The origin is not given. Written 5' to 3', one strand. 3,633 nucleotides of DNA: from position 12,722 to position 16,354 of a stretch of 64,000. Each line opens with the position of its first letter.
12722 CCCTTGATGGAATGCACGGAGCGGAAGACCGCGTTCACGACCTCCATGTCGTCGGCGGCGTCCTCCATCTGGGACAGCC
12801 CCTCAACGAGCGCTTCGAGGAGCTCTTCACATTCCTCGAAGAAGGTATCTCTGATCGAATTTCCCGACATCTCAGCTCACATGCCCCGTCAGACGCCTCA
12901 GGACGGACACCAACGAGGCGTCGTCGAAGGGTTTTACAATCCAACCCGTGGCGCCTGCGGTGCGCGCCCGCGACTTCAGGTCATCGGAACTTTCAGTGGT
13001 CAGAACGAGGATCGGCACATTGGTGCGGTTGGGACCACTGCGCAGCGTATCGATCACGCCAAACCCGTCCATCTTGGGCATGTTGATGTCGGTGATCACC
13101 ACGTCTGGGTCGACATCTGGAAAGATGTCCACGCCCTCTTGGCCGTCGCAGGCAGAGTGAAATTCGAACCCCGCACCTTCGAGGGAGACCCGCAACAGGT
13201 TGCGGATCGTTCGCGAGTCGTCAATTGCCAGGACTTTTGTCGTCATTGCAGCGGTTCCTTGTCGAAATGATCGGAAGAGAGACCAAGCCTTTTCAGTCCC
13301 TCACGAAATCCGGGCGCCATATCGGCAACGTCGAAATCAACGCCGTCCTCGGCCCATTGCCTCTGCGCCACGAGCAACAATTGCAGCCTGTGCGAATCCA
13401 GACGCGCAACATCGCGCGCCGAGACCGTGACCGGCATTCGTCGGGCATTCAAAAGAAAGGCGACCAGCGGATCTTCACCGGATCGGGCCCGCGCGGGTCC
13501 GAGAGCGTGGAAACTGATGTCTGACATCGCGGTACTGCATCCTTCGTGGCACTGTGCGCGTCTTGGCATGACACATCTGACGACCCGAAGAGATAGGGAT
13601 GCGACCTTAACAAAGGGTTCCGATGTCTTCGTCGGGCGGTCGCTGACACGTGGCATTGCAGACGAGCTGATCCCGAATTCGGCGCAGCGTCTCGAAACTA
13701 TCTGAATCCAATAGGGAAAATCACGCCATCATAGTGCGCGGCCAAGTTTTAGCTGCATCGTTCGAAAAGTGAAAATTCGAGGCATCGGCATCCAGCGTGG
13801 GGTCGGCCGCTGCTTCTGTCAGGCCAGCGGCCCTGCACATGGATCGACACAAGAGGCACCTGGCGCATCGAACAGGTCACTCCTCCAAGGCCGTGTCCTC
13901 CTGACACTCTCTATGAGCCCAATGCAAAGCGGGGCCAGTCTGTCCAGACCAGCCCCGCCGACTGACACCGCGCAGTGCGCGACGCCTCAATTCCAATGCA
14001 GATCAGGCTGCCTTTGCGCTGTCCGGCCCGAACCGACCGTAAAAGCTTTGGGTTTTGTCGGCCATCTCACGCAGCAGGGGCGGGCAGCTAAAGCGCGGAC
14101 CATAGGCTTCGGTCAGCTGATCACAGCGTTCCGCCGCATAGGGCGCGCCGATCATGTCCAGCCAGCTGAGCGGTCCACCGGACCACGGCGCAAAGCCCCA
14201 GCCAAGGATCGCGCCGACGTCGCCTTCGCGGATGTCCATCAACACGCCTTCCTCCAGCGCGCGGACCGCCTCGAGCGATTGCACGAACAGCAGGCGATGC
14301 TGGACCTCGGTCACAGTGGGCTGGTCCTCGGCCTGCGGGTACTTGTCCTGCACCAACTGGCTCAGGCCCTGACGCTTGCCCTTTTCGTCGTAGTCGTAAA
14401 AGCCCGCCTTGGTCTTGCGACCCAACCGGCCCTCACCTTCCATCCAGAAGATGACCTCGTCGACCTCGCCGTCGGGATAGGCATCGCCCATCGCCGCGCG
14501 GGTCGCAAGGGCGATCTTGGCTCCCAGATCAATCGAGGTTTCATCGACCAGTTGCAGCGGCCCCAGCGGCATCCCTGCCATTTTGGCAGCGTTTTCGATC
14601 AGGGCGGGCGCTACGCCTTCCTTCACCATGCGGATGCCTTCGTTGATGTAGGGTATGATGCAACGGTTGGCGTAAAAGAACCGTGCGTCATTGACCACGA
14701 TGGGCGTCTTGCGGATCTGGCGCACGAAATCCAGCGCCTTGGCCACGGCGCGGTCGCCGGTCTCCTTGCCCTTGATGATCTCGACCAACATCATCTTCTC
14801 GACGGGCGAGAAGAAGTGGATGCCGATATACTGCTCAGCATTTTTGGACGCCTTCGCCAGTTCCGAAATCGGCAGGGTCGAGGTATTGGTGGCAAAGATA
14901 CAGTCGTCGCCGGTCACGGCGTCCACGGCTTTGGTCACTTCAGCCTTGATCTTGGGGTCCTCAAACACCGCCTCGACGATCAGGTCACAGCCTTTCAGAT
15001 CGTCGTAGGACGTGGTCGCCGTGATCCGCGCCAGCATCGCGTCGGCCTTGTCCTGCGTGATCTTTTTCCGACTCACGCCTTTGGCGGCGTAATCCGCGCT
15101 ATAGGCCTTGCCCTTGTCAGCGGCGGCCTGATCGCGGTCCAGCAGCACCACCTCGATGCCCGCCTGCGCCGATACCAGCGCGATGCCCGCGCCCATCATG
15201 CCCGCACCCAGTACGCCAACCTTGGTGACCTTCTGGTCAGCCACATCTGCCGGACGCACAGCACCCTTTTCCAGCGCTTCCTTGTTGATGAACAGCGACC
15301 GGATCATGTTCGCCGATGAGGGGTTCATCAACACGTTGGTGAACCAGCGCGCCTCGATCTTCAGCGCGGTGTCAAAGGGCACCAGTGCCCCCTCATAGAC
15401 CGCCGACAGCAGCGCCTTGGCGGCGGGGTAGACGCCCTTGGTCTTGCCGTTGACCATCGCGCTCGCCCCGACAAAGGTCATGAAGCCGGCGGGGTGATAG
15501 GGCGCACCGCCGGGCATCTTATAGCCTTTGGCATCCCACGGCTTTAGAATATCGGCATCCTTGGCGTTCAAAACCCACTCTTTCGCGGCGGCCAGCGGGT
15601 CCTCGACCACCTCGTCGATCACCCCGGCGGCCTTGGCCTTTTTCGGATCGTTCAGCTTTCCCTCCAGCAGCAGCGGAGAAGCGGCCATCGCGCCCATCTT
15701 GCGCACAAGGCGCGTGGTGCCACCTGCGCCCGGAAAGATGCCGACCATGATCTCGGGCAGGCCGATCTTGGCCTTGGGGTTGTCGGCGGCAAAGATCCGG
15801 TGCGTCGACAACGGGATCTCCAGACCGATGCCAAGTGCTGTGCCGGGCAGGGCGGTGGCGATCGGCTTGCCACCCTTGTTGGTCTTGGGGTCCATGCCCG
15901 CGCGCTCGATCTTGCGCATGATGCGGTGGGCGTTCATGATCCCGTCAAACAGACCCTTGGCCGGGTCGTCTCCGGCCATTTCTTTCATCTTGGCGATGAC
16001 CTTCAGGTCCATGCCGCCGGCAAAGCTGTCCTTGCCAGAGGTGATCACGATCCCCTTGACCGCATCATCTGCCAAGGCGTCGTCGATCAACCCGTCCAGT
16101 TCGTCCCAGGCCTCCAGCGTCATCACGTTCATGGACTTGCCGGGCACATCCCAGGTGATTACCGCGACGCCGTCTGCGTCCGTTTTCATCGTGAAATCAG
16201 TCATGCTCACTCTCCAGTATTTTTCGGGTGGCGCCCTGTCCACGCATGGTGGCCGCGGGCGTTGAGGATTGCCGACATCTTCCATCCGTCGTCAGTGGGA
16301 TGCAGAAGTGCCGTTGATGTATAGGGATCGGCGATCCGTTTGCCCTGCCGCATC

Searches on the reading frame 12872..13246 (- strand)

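Call 67: search_protein_families(library=pfam, proteins=[window:12872-13246:-], max_evalue=0.001)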
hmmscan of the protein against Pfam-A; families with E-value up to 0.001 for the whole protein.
window:12872-13246:- (124 aa): 1 family
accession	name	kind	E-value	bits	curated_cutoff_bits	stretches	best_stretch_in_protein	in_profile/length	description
PF00072.30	Response_reg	-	7.9e-26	90.8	30.2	1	5-116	1-110/111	Response regulator receiver domain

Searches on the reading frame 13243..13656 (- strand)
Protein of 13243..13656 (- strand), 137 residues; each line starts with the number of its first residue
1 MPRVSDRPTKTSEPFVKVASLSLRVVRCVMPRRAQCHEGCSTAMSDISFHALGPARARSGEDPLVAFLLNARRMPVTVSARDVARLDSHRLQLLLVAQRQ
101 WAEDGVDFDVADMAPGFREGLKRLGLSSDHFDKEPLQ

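Call 67: search_protein_families(library=pfam, proteins=[window:13243-13656:-], max_evalue=0.001)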
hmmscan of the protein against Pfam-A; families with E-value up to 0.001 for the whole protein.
window:13243-13656:- (137 aa): 1 family
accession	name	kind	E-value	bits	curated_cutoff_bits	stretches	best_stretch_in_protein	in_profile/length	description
PF13466.11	STAS_2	-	6e-07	30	29.2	1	68-126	19-79/80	STAS domain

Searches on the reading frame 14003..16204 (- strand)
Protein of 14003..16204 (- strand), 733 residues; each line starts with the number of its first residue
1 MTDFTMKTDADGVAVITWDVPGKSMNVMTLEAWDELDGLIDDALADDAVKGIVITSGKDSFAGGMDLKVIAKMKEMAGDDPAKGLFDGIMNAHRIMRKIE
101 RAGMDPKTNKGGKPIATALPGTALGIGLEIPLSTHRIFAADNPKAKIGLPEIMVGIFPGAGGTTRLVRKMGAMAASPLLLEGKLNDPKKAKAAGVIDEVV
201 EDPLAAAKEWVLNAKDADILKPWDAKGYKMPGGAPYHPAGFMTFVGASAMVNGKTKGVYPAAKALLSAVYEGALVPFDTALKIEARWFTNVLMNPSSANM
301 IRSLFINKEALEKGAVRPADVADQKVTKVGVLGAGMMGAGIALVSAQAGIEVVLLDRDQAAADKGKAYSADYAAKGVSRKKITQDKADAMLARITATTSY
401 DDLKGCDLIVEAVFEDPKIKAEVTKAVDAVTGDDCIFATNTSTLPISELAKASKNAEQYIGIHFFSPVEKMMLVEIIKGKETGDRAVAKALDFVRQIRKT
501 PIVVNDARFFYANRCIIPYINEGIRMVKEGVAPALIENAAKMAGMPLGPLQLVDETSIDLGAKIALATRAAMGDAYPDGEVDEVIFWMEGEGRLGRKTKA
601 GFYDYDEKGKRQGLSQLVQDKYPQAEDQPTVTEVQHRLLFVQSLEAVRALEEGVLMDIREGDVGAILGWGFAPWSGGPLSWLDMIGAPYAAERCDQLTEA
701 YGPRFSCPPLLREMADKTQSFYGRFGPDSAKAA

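Call 4: search_protein_families(library=pfam, proteins=[window:14003-16204:-], max_evalue=1)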
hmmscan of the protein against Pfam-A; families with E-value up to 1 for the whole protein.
window:14003-16204:- (733 aa): 18 families
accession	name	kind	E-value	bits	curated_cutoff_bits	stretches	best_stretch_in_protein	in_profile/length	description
PF02737.24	3HCDH_N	-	3e-62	210.2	22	1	328-506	1-179/180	3-hydroxyacyl-CoA dehydrogenase, NAD binding domain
PF00725.27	3HCDH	-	6.6e-23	81.5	22.1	2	510-605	2-97/97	3-hydroxyacyl-CoA dehydrogenase, C-terminal domain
PF00378.25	ECH_1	-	2.8e-22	79.7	27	1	11-201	4-175/251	Enoyl-CoA hydratase/isomerase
PF16113.10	ECH_2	-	5.2e-11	43.1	27.2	1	23-202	10-174/335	Enoyl-CoA hydratase/isomerase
PF01266.30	DAO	-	0.0001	22.4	27.9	1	329-361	2-35/353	FAD dependent oxidoreductase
PF03446.21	NAD_binding_2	-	0.00013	22.4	21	1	328-430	1-83/161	NAD binding domain of 6-phosphogluconate dehydrogenase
PF03721.20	UDPG_MGDP_dh_N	-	0.0032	17.5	27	1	328-412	2-83/187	UDP-glucose/GDP-mannose dehydrogenase family, NAD binding domain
PF03807.23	F420_oxidored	-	0.0048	17.9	21.6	1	328-379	1-53/94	NADP oxidoreductase coenzyme F420-dependent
PF00710.25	Asparaginase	-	0.0052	16.8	22.5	1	27-61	56-89/193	Asparaginase, N-terminal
PF01494.25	FAD_binding_3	-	0.0091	15.7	22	1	327-367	2-42/349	FAD binding domain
PF01210.29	NAD_Gly3P_dh_N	-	0.011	16.2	23.1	1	328-364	1-37/158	NAD-dependent glycerol-3-phosphate dehydrogenase N-terminus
PF20017.4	VMAP-M15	-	0.015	16.1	27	1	601-641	28-67/81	vWA-MoxR associated protein middle region (VMAP-M) 15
PF03435.24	Sacchrp_dh_NADP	-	0.016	16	25.1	1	329-394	1-65/129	Saccharopine dehydrogenase NADP binding domain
PF02558.23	ApbA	-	0.038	14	22.2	1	329-364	1-35/150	Ketopantoate reductase PanE/ApbA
PF02826.25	2-Hacid_dh_C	-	0.041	13.7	25.1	1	322-369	32-79/178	D-isomer specific 2-hydroxyacid dehydrogenase, NAD binding domain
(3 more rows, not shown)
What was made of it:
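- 14003..16204 (-): fadB: enoyl-CoA hydratase / 3-hydroxyacyl-CoA dehydrogenase (733 aa), downstream border of the slot. ECH_1, 3HCDH_N and 3HCDH domains (call 4).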

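Call 5: search_protein_families(library=ncbifam, proteins=[window:14003-16204:-], max_evalue=1)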
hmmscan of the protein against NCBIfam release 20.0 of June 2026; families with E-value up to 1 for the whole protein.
window:14003-16204:- (733 aa): 117 families (the best 25 are shown)
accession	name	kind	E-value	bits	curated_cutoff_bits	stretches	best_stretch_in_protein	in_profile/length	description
NF008363.0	PRK11154.1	equivalog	1.4e-159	532.5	869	1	3-723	6-707/708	fatty acid oxidation complex subunit alpha FadJ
TIGR02440.1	FadJ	equivalog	6.6e-140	467.6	968.45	1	4-722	2-699/699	fatty acid oxidation complex subunit alpha FadJ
NF008727.0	PRK11730.1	equivalog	4.4e-134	448.4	870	1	5-723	9-715/717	fatty acid oxidation complex subunit alpha FadB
TIGR02441.1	fa_ox_alpha_mit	equivalog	7.8e-125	417.7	964.65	2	249-722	262-737/737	fatty acid oxidation complex subunit alpha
TIGR02437.1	FadB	equivalog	2.3e-114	383.3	933.55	1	6-722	10-714/714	fatty acid oxidation complex subunit alpha FadB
NF004474.0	PRK05808.1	subfamily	6.2e-70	235.7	408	1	325-605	2-282/283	3-hydroxybutyryl-CoA dehydrogenase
NF005875.0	PRK07819.1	subfamily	8.6e-69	232.1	319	2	324-605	3-286/287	3-hydroxybutyryl-CoA dehydrogenase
NF006124.0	PRK08268.1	subfamily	8e-66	223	508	1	323-624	4-306/507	3-hydroxyacyl-CoA dehydrogenase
NF006722.0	PRK09260.1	equivalog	1.6e-61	208.1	429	1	326-611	2-287/289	3-hydroxyacyl-CoA dehydrogenase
NF005715.0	PRK07530.1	equivalog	2.6e-59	201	420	1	325-608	3-286/292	3-hydroxybutyryl-CoA dehydrogenase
NF004699.0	PRK06035.1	equivalog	6.4e-53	179.8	500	1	326-575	3-257/294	3-hydroxyacyl-CoA dehydrogenase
TIGR02279.1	PaaC-3OHAcCoADH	equivalog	6.4e-50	170.4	669.4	2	325-616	4-297/503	3-hydroxyacyl-CoA dehydrogenase PaaH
NF052272.1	Staph_FadB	exception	7.8e-47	159.9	999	2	326-622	3-303/752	3-hydroxyacyl-CoA dehydrogenase/crotonase FadB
NF006143.0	PRK08293.1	equivalog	1.6e-44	152.4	312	1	325-607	3-289/291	3-hydroxyacyl-CoA dehydrogenase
NF042925.1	FHMPC_DH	equivalog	9e-38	130.3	500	1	328-608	2-283/304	5-formyl-3-hydroxy-2-methylpyridine 4-carboxylate 5-dehydrogenase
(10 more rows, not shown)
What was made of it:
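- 14003..16204 (-): FadJ/FadB models E 1e-159 to 1e-114, below their equivalog cut-offs (call 5).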
